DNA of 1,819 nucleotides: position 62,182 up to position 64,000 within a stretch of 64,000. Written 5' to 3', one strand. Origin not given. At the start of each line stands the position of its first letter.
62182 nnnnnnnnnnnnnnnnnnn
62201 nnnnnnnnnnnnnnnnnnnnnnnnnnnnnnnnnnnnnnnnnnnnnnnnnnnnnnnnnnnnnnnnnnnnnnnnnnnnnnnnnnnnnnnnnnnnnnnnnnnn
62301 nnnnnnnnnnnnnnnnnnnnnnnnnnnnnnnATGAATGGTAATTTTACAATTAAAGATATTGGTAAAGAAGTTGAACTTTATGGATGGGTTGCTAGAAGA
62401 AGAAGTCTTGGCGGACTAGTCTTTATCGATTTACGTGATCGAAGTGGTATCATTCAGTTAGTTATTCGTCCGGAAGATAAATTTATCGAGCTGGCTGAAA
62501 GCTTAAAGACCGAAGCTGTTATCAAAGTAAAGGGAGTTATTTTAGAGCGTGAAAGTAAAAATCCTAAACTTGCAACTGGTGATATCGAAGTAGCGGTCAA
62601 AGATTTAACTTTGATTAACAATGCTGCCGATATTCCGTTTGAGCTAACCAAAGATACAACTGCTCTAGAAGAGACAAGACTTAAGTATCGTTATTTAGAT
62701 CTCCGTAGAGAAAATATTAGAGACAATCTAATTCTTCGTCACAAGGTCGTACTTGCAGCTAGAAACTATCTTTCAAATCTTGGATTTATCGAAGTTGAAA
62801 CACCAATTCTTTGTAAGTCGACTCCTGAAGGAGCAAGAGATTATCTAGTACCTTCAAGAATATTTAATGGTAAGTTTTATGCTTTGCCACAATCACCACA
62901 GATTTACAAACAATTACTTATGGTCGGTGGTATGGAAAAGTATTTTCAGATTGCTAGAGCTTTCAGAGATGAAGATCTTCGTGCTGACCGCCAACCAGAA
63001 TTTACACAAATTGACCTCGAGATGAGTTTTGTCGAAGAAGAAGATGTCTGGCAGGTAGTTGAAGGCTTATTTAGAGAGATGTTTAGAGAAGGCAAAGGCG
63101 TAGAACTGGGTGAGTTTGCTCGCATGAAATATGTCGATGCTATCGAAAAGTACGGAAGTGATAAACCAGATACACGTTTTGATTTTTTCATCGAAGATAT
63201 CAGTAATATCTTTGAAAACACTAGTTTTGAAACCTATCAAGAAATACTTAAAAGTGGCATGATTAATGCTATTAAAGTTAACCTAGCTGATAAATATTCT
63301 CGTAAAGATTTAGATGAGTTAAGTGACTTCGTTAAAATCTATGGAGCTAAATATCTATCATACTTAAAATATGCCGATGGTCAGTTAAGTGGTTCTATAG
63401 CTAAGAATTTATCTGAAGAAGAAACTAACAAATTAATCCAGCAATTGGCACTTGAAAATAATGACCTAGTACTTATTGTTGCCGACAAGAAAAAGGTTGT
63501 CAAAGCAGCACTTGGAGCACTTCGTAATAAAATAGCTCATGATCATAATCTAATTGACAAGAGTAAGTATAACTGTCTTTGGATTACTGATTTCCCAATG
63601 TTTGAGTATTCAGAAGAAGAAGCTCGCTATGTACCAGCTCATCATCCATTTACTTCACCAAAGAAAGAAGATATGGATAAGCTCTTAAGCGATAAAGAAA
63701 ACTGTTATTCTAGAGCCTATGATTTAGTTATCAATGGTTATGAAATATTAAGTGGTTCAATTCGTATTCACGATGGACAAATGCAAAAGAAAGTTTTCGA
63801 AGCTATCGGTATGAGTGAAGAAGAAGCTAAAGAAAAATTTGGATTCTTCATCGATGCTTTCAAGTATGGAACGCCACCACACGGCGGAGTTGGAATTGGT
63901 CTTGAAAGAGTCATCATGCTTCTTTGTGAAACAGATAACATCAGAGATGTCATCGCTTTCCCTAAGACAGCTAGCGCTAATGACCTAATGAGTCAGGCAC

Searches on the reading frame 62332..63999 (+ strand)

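Call 72: search_protein_families(library=pfam, proteins=[window:62332-63999:+], max_evalue=0.00001)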
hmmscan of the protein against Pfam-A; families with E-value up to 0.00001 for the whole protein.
window:62332-63999:+ (556 aa): 4 families
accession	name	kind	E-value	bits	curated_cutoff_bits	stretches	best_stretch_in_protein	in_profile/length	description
PF00152.25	tRNA-synt_2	-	2.6e-125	418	25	1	113-546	2-307/308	tRNA synthetases class II (D, K and N)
PF02938.19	GAD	-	8.7e-22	77.6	23.4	1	307-394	7-95/95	GAD domain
PF01336.31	tRNA_anti-codon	-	8e-17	61.4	27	1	14-95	1-75/75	OB-fold nucleic acid binding domain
PF01409.25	tRNA-synt_2d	-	2.6e-06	27.5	19.8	0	429-541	158-236/246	tRNA synthetases class II core domain (F)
